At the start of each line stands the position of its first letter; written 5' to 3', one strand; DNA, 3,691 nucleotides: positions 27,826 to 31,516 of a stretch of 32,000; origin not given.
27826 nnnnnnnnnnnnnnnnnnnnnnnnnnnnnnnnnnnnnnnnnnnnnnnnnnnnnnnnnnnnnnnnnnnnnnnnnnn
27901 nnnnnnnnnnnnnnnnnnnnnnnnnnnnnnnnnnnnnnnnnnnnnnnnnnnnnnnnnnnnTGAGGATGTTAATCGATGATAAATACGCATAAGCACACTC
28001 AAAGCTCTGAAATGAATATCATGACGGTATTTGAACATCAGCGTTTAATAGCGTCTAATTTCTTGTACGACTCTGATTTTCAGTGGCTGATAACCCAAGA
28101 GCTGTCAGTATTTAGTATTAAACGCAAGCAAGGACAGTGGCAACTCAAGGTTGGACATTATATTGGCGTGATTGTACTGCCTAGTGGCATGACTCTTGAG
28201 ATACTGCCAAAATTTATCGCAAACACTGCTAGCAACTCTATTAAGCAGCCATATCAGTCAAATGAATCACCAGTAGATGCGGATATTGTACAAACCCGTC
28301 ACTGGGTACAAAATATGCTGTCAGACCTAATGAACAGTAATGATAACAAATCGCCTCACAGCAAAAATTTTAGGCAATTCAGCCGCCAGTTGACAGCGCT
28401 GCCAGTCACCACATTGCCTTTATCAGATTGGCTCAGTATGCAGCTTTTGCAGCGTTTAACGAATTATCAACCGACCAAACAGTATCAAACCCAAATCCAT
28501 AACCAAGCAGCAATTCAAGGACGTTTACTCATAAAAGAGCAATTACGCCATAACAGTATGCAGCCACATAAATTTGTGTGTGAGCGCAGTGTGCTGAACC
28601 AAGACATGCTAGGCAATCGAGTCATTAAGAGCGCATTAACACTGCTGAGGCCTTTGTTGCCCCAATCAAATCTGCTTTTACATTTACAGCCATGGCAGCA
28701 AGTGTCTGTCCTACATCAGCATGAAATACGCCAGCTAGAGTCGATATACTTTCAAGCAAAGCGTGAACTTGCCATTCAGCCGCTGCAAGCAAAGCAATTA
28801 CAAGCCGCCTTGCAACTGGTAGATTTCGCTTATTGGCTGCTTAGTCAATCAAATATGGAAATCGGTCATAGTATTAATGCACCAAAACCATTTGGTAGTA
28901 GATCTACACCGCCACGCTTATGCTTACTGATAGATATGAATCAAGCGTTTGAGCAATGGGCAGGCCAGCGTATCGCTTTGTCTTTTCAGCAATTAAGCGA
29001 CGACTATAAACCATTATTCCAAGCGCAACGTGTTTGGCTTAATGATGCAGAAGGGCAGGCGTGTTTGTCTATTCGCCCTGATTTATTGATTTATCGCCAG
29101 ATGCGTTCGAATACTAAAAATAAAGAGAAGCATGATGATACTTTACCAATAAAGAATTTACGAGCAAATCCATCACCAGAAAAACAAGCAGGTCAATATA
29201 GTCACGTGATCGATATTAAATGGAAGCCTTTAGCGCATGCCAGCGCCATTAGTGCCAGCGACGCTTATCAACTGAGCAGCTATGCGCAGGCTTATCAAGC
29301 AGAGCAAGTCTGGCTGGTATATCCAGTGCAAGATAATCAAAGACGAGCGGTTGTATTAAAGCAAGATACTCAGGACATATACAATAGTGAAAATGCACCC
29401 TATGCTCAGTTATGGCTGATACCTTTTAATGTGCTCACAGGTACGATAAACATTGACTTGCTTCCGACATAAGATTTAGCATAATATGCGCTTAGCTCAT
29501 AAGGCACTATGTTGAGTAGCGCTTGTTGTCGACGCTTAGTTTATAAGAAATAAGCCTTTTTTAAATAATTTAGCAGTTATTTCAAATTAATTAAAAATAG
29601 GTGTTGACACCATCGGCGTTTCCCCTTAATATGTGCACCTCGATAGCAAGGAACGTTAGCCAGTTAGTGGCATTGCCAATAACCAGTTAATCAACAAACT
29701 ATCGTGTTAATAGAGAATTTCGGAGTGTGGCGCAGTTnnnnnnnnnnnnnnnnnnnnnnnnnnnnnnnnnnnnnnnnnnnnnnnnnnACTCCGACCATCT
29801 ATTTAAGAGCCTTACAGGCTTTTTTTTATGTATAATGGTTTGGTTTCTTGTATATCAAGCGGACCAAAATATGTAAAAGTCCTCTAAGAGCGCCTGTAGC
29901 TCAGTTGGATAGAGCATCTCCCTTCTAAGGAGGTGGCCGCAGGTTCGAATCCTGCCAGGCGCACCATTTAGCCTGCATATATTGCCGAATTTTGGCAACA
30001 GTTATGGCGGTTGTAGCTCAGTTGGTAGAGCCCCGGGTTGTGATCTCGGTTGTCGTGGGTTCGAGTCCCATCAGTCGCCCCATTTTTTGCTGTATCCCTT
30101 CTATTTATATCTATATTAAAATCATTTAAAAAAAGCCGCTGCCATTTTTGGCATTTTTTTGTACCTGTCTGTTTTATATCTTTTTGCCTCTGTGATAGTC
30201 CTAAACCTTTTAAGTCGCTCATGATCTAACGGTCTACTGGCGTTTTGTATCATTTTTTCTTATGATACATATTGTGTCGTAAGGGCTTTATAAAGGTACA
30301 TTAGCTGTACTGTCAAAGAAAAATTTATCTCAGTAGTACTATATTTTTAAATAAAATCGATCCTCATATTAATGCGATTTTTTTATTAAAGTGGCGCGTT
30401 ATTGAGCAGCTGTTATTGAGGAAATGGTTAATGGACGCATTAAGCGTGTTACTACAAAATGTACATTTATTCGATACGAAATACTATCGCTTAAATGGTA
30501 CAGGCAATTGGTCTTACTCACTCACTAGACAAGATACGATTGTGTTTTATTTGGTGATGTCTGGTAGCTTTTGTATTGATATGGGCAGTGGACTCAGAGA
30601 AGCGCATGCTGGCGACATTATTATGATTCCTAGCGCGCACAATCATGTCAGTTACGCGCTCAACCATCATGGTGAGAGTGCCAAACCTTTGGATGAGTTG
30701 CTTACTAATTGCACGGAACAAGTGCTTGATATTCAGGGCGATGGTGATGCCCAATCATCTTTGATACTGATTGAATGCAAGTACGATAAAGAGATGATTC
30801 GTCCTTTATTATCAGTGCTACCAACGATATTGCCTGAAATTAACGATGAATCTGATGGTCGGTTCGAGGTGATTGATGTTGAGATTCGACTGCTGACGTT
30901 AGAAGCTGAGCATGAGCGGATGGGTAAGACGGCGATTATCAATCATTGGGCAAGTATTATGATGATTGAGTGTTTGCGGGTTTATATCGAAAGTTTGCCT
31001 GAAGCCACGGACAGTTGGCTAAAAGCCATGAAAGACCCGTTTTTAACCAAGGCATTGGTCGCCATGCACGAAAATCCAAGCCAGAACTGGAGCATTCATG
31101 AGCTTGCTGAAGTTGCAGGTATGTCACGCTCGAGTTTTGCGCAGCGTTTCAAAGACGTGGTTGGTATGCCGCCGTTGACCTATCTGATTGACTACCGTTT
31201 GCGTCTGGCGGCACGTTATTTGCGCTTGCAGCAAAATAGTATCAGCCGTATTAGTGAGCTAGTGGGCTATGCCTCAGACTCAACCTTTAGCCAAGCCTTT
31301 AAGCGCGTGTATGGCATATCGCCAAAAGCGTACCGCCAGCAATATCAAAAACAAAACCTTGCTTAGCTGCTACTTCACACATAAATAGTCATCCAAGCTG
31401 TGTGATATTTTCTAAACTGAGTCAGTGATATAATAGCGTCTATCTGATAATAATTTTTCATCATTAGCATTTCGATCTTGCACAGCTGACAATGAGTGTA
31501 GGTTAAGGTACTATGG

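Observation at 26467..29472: Divergent two-gene McrBC-type module with non-canonical architecture in both subunits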

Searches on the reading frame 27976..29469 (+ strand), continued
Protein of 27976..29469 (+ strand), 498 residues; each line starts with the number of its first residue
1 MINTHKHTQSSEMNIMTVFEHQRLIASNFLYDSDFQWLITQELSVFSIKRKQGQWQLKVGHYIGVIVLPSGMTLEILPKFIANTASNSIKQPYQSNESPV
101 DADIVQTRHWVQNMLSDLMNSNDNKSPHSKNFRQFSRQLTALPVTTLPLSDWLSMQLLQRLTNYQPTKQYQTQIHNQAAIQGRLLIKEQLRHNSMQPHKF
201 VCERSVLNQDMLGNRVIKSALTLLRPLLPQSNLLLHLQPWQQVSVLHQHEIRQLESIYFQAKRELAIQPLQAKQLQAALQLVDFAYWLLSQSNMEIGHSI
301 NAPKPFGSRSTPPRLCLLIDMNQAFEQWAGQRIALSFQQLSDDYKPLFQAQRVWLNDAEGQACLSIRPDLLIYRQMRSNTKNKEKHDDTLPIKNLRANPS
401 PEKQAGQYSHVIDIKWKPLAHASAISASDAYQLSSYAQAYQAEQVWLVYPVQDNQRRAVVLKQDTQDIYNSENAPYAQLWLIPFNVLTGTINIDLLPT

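Call 62: fold_search(model_id=the predicted structure, library=pdb)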
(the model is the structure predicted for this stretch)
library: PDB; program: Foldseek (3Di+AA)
matches with E <= 10: 149; with E <= 0.001: 1
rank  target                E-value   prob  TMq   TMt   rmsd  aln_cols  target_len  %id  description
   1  6ut6_G                8.4e-04  0.99  0.19  0.27  12.8       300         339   13  Cryo-EM structure of the Escherichia coli McrBC complex (released 2020-10-21)
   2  9c6q_C                7.3e-01  0.28  0.15  0.07   7.6       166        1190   12  Structure of V. cholerae monomeric DdmD bound with ssDNA (released 2024-08-21)
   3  9bgk_F                8.7e-01  0.21  0.16  0.08   8.0       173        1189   11  Structure of V.cholera DdmDE (2D:1E) in complex with DNA (released 2024-10-23)
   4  9khv_A                1.2e+00  0.28  0.12  0.06   4.4        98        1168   12  Structure of DdmD dimer with ssDNA without nucleotide (released 2025-02-19)
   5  4j7z_C                1.5e+00  0.23  0.08  0.32  10.4        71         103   17  Thermus thermophilus DNAJ J- and G/F-DOMAINS (released 2013-07-31)
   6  1bam                  1.6e+00  0.14  0.10  0.21  11.3        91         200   13  STRUCTURE OF RESTRICTION ENDONUCLEASE BAMHI PHASED AT 1.95 ANGSTROMS RESOLUTION BY MAD ANALYSIS (released 1995-02-27)
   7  9ki0_A                1.9e+00  0.18  0.11  0.05   5.9        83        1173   13  structure of DdmD dimer with ssDNA with AGS (released 2025-02-19)
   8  2wam_C                1.9e+00  0.05  0.11  0.17  14.2       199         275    8  Crystal structure of Mycobacterium tuberculosis unknown function protein Rv2714 (released 2009-10-06)
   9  4j7z_E                2.0e+00  0.18  0.08  0.32  10.5        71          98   17  Thermus thermophilus DNAJ J- and G/F-DOMAINS (released 2013-07-31)
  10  9bf1_A                2.4e+00  0.18  0.11  0.05   5.9        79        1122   16  Structure of apo-state V. cholerae DdmD (released 2024-08-21)
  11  4j7z_D                2.4e+00  0.16  0.08  0.31  10.5        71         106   17  Thermus thermophilus DNAJ J- and G/F-DOMAINS (released 2013-07-31)
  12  2mob_MODEL_1_A        2.6e+00  0.07  0.05  0.20   5.9        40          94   15  METHANE MONOOXYGENASE COMPONENT B (released 1999-08-11)
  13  2wam_A                2.6e+00  0.04  0.11  0.16  14.2       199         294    8  Crystal structure of Mycobacterium tuberculosis unknown function protein Rv2714 (released 2009-10-06)
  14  3e35                  2.6e+00  0.03  0.11  0.16  14.2       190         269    6  Actinobacteria-specific protein of unknown function, SCO1997 (released 2009-06-23)
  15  7s7h_D                2.8e+00  0.07  0.06  0.18   5.4        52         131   12  Complex structure of Methane monooxygenase hydroxylase and regulatory subunit DBL2 (released 2021-12-29)
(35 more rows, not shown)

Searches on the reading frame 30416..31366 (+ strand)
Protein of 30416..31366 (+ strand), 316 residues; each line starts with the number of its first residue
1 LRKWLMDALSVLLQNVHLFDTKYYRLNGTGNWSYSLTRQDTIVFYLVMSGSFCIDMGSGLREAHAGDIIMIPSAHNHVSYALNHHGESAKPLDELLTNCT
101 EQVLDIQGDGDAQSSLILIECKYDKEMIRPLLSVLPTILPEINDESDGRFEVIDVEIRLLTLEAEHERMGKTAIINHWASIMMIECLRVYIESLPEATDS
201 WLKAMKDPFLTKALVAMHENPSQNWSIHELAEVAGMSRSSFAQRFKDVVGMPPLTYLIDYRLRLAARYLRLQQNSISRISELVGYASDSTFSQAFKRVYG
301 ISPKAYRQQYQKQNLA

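Call 53: search_protein_families(library=pfam, proteins=[window:30416-31366:+], max_evalue=0.001)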
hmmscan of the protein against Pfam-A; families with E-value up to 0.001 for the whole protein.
window:30416-31366:+ (316 aa): 3 families
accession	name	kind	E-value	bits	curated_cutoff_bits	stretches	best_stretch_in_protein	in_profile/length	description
PF12833.13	HTH_18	-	7.2e-23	81.1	33.6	1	230-309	1-80/80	Helix-turn-helix domain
PF00165.29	HTH_AraC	-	1.3e-20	73.4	26.6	2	271-308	6-42/42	Bacterial regulatory helix-turn-helix proteins, AraC family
PF12852.13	Cupin_6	-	2.3e-19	70.3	26.7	1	7-192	1-183/183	Cupin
